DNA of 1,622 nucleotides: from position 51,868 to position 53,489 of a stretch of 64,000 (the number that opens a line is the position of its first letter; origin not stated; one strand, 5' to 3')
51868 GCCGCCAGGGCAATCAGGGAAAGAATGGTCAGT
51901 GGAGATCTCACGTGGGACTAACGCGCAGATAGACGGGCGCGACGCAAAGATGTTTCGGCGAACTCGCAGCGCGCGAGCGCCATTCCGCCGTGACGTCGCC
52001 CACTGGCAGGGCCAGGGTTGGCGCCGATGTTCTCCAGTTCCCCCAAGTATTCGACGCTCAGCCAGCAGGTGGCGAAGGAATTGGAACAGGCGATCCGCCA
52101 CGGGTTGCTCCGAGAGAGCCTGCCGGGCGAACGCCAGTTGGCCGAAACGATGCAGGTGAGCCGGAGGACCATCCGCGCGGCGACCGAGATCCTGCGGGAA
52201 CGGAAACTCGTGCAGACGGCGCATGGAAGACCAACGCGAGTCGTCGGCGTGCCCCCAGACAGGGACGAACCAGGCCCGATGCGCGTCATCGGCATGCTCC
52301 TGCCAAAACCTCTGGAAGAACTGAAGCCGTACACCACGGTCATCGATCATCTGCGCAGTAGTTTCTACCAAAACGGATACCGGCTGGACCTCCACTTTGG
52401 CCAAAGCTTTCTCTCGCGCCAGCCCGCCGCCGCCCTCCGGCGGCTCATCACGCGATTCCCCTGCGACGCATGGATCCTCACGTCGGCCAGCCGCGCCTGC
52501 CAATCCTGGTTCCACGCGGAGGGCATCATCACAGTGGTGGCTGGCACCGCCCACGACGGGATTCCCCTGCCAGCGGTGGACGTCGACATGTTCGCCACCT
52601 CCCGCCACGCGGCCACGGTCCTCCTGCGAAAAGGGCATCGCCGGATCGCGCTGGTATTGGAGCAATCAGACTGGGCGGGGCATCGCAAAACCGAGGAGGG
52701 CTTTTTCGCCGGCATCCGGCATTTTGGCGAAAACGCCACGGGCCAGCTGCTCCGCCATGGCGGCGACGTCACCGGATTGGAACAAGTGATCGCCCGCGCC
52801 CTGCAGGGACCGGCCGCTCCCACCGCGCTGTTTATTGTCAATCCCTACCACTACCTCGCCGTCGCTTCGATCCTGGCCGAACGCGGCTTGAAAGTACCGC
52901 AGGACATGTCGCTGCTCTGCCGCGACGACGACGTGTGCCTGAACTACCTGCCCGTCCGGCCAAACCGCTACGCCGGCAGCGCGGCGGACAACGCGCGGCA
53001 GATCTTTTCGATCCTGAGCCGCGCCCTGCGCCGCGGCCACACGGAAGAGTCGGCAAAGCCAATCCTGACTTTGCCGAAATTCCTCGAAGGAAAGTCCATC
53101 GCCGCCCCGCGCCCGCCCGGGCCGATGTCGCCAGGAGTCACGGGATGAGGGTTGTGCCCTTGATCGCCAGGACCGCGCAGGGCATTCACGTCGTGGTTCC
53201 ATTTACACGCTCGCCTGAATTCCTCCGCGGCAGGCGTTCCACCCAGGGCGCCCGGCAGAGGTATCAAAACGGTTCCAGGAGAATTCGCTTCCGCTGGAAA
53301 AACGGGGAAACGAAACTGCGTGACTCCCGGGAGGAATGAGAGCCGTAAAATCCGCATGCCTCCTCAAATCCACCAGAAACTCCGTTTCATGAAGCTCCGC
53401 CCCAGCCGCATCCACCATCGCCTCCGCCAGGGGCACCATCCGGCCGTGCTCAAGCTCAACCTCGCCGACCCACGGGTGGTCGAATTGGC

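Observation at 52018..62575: Polysaccharide-utilization-like locus combining a NanM-like Kelch mutarotase, a tandem BNR sialidase-like enzyme, an HpcH aldolase, a GntR/LacI regulator and a TBDR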

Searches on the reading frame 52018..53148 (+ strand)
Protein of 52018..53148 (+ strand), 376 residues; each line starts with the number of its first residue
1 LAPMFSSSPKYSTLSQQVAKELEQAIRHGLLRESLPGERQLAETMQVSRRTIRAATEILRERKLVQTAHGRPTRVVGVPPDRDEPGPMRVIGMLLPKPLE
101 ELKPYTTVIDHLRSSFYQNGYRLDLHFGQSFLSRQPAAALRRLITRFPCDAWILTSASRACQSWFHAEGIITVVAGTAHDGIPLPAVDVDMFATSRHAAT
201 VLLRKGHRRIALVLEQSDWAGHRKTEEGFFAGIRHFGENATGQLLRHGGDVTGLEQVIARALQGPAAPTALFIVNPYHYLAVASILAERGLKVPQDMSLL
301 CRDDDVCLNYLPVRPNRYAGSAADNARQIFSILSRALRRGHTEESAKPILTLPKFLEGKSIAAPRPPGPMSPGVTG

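Call 4: search_protein_families(library=pfam, proteins=[window:52018-53148:+], max_evalue=0.01)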
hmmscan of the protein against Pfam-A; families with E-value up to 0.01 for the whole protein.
window:52018-53148:+ (376 aa): 3 families
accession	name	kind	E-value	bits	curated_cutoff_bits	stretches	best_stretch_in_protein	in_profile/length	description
PF13377.12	Peripla_BP_3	-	1.5e-13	51.6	26.5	1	202-360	4-166/167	Periplasmic binding protein-like domain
PF00392.27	GntR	-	1.6e-11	44.1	27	1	14-75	1-64/64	Bacterial regulatory proteins, gntR family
PF21715.3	CggR_N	-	0.00033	20.7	30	1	37-68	19-50/71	CggR N-terminal DNA binding domain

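Call 5: search_protein_families(library=ncbifam, proteins=[window:52018-53148:+], max_evalue=0.01)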
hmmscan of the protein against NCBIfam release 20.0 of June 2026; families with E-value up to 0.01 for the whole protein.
window:52018-53148:+ (376 aa): 29 families (the best 25 are shown)
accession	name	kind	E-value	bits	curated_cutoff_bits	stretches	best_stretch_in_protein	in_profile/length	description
TIGR02325.1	C_P_lyase_phnF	equivalog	2.4e-10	40.3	156.8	1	11-75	6-72/238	phosphonate metabolism transcriptional regulator PhnF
NF047341.1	lactose_RbsR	equivalog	1.1e-09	38.1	382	1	89-310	62-279/331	ribose utilization transcriptional repressor RbsR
NF007442.0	PRK09990.1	equivalog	1.8e-09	37.4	301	1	13-83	10-82/256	transcriptional regulator GlcC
NF008269.0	PRK11041.1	equivalog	3.4e-09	36.2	436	1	181-304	158-282/342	DNA-binding transcriptional regulator CytR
TIGR02404.1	trehalos_R_Bsub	equivalog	4.9e-09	36.2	211.95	1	16-76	3-65/233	trehalose operon repressor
NF003011.0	PRK03837.1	subfamily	6.7e-09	35.7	260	1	13-77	13-79/241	transcriptional regulator NanR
NF052290.2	MocR_like_YczR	exception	7.7e-09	34.8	487.4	1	14-76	20-84/458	MocR-like transcription factor YczR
NF007486.0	PRK10079.1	equivalog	4.8e-08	33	363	1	6-75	4-75/241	phosphonate metabolism transcriptional regulator PhnF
NF052282.1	PLP_TF_PdxR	equivalog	5.1e-08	32.4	320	1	14-143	2-115/448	MocR-like pyridoxine biosynthesis transcription factor PdxR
NF041547.1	GntR_LSA1692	equivalog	8.6e-08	32.1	275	1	15-76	3-66/233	GntR family transcriptional regulator, LSA1692 subfamily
NF052281.1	rhizopine_MocR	equivalog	1.7e-07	30.3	650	1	12-84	17-91/479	rhizopine catabolism transcriptional regulator MocR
TIGR01481.1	ccpA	equivalog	3.2e-07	30.1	442.35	1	161-305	131-275/330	catabolite control protein A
NF007743.0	PRK10423.1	equivalog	6.6e-07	28.7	531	1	196-310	166-281/330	ribose operon transcriptional repressor RbsR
NF008002.0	PRK10727.1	equivalog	1.7e-06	27.4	557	1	196-313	165-283/341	HTH-type transcriptional regulator GalR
NF007979.0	PRK10703.1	equivalog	1.9e-06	27.2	501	1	186-306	157-278/341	HTH-type transcriptional repressor PurR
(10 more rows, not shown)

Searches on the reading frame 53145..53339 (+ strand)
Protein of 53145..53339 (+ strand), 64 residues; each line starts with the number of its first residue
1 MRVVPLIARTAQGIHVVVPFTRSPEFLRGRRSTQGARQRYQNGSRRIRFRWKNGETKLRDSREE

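Call 81: search_protein_families(library=pfam, proteins=[window:53145-53339:+], max_evalue=0.01)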
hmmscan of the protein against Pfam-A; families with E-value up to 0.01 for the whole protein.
window:53145-53339:+ (64 aa): 0 families
